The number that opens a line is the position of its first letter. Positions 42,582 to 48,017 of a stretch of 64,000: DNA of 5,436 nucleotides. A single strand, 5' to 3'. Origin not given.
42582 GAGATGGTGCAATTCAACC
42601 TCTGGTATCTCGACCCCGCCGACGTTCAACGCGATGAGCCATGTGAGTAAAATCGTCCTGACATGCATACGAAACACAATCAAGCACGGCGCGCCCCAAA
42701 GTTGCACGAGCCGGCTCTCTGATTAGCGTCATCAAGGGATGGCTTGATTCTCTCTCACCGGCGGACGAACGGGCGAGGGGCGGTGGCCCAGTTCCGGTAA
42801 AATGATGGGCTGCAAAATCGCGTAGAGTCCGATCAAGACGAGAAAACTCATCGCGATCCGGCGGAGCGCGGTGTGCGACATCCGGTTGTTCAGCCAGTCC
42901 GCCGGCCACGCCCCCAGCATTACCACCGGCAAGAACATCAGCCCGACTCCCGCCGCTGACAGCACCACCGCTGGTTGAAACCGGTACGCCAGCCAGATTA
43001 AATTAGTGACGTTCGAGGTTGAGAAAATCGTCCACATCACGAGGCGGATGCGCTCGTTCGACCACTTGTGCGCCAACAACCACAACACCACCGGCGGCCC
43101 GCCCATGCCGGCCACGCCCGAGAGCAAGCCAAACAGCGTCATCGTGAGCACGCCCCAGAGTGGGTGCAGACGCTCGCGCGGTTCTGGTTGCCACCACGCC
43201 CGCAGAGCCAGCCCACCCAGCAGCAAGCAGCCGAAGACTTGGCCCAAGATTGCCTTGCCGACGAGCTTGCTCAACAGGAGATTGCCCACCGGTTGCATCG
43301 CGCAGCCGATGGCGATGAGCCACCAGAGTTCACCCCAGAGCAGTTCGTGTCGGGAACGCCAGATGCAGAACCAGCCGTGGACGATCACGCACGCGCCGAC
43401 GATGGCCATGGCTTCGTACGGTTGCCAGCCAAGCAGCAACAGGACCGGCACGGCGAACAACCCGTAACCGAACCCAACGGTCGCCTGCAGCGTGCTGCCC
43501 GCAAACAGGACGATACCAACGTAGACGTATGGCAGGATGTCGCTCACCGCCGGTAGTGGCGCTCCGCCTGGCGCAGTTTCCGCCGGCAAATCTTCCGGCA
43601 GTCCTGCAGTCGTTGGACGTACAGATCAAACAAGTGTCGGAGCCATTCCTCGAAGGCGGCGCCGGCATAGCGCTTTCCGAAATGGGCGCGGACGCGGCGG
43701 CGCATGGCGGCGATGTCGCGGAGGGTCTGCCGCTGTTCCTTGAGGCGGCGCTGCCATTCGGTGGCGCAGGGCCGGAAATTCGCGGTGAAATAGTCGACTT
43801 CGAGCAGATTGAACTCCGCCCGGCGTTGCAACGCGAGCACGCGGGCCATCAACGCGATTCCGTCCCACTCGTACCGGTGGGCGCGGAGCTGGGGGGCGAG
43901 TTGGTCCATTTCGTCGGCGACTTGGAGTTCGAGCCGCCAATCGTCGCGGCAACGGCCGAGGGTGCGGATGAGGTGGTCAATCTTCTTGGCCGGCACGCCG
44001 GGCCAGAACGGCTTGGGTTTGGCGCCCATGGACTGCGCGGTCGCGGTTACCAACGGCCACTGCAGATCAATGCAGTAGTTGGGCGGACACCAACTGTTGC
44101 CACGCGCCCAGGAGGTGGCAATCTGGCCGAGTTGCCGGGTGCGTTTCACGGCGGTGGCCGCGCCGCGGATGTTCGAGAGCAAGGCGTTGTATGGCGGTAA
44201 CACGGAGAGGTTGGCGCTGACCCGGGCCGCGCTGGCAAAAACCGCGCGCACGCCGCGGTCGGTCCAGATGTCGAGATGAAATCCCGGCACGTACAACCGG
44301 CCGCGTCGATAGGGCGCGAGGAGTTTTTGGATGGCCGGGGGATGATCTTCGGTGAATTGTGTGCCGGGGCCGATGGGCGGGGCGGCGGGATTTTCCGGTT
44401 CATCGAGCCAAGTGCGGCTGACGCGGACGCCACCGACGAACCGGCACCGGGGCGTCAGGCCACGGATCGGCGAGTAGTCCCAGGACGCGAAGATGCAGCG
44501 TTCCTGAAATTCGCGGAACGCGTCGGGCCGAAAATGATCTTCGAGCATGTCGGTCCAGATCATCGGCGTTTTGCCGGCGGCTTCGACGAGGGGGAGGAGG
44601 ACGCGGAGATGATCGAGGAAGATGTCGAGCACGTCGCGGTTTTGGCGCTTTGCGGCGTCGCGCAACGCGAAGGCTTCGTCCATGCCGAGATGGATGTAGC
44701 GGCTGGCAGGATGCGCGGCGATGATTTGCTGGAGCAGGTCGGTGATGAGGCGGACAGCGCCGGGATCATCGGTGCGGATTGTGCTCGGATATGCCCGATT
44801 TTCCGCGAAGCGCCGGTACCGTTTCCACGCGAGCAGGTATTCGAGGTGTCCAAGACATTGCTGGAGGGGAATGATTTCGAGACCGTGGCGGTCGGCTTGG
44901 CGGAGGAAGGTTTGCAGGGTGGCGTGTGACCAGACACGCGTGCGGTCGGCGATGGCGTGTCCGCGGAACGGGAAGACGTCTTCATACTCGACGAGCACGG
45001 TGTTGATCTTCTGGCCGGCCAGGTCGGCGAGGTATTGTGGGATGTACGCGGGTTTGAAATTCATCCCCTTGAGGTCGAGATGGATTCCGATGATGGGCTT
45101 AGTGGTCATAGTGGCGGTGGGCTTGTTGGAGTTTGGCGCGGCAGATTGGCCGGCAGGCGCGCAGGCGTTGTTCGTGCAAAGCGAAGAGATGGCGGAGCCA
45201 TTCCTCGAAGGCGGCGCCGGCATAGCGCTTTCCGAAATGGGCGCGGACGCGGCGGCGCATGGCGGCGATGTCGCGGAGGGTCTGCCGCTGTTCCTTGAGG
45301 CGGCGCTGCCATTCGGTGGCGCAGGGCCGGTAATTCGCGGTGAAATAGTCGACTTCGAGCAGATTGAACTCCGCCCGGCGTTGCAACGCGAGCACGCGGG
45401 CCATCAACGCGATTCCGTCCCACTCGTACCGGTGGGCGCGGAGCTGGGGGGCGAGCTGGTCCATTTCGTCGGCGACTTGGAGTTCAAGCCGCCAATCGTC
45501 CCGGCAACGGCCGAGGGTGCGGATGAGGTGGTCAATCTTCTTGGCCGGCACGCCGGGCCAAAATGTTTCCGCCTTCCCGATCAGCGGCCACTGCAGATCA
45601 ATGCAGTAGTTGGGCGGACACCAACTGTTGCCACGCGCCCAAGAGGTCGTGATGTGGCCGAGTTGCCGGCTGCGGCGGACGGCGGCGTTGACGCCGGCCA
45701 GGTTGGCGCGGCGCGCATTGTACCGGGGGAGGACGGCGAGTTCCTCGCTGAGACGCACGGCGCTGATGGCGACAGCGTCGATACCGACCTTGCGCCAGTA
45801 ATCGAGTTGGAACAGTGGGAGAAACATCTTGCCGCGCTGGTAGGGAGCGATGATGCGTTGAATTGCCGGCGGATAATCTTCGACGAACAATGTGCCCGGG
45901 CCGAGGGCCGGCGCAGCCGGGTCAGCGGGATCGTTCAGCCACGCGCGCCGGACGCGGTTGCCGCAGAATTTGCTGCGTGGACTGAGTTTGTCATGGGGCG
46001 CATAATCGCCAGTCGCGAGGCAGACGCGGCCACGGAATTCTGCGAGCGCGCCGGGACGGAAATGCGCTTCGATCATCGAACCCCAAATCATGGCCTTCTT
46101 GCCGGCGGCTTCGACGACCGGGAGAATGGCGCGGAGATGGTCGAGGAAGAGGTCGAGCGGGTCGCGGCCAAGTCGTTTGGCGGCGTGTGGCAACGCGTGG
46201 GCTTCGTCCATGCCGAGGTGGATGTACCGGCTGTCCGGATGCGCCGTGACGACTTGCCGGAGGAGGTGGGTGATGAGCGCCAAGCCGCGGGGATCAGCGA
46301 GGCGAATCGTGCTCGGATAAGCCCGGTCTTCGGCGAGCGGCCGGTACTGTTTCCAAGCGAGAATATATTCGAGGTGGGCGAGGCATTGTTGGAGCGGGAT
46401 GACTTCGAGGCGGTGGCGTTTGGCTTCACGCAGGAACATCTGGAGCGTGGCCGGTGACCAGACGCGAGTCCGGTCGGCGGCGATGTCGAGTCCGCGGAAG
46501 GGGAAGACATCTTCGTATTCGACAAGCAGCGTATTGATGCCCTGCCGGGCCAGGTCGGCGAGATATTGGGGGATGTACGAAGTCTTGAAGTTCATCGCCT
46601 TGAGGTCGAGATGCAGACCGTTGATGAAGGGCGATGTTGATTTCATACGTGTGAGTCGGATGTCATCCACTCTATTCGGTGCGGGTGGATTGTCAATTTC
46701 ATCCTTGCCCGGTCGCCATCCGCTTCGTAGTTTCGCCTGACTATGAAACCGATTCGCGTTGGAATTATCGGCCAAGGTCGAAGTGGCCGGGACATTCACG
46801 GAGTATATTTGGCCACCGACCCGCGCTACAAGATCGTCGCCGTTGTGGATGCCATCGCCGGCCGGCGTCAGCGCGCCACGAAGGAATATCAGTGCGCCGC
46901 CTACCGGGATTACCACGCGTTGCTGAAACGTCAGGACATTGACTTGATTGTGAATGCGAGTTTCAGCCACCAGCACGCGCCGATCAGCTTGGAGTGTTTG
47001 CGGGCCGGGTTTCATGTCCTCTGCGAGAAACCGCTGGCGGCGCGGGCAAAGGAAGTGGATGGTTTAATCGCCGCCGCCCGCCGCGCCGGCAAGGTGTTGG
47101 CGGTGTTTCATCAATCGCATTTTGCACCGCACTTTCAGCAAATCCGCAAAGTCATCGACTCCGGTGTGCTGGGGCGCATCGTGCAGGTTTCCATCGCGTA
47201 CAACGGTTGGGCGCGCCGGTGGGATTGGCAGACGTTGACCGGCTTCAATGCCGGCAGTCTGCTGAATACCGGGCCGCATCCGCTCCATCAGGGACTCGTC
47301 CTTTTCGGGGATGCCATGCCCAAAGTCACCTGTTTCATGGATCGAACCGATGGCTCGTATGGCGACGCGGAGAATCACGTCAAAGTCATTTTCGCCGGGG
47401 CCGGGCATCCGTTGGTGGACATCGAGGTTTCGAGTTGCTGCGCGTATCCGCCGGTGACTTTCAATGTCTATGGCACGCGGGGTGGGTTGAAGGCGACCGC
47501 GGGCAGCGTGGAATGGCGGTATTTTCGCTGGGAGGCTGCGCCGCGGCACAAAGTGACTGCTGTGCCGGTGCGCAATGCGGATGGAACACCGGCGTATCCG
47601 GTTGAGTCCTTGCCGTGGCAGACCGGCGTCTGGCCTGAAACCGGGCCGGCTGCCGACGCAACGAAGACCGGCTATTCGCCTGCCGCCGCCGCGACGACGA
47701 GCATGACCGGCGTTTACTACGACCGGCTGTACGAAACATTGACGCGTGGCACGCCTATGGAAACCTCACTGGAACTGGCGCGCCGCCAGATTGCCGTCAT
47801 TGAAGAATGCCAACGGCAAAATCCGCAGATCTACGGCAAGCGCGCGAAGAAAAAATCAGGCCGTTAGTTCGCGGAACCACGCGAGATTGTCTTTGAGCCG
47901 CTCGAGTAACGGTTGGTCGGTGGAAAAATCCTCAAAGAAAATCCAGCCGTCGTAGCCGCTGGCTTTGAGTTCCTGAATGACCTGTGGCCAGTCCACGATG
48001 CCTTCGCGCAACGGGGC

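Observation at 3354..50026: A 14-bp CG-centred palindrome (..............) sits at every divergent intergenic region and at four more operon starts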

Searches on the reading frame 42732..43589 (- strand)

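Call 14: search_protein_families(library=pfam, proteins=[window:42732-43589:-])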
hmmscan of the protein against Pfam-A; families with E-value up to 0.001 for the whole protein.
window:42732-43589:- (285 aa): 1 family
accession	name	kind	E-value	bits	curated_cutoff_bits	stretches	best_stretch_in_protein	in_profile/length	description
PF01925.25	TauE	-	5e-25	89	32.6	1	25-256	3-236/237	Sulfite exporter TauE/SafE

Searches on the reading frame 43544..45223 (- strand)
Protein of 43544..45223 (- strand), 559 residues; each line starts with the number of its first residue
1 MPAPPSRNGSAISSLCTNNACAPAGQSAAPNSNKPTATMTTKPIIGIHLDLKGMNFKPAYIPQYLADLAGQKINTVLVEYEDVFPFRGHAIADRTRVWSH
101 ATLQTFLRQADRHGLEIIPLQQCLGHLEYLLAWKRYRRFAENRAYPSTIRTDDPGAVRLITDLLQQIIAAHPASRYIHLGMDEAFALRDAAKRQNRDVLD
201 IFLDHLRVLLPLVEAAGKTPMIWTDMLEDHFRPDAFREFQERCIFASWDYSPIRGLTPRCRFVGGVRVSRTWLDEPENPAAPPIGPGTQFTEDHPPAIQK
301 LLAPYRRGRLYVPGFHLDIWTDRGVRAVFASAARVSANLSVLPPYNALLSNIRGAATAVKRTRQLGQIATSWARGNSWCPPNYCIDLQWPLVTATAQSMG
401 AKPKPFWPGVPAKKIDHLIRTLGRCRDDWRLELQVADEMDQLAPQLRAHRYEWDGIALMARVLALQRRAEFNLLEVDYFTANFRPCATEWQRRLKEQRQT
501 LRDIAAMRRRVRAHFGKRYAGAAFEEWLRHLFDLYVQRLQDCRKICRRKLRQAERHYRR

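Call 14: search_protein_families(library=pfam, proteins=[window:43544-45223:-])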
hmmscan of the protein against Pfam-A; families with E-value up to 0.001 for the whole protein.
window:43544-45223:- (559 aa): 1 family
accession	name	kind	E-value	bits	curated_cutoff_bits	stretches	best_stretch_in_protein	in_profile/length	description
PF00728.28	Glyco_hydro_20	-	1e-05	25.5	22.3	1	93-249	70-240/348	Glycosyl hydrolase family 20, catalytic domain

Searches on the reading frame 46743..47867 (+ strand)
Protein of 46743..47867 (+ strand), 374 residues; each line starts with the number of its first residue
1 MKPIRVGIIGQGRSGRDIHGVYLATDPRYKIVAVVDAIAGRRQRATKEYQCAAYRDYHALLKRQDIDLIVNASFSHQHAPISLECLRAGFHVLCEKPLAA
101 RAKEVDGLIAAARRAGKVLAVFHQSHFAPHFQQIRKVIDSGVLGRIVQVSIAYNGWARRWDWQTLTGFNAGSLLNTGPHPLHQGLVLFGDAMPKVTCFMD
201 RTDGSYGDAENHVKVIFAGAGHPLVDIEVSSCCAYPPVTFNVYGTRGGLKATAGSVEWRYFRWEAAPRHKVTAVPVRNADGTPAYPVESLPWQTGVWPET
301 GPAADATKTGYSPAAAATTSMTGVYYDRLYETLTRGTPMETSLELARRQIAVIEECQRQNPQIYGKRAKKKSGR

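Call 14: search_protein_families(library=pfam, proteins=[window:46743-47867:+])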
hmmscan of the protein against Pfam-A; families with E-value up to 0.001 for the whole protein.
window:46743-47867:+ (374 aa): 4 families
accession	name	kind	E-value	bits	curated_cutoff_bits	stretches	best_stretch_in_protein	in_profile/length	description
PF01408.29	GFO_IDH_MocA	-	1.9e-25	90.3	24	1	4-123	1-120/120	Oxidoreductase family, NAD-binding Rossmann fold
PF22725.1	GFO_IDH_MocA_C3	-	4.8e-18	65.8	27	1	131-249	1-123/124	GFO/IDH/MocA C-terminal domain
PF02894.22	GFO_IDH_MocA_C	-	4.7e-08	33.5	22.9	1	135-250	1-128/218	Oxidoreductase family, C-terminal alpha/beta domain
PF03447.22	NAD_binding_3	-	6.5e-05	24.1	24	1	28-118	21-112/116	Homoserine dehydrogenase, NAD binding domain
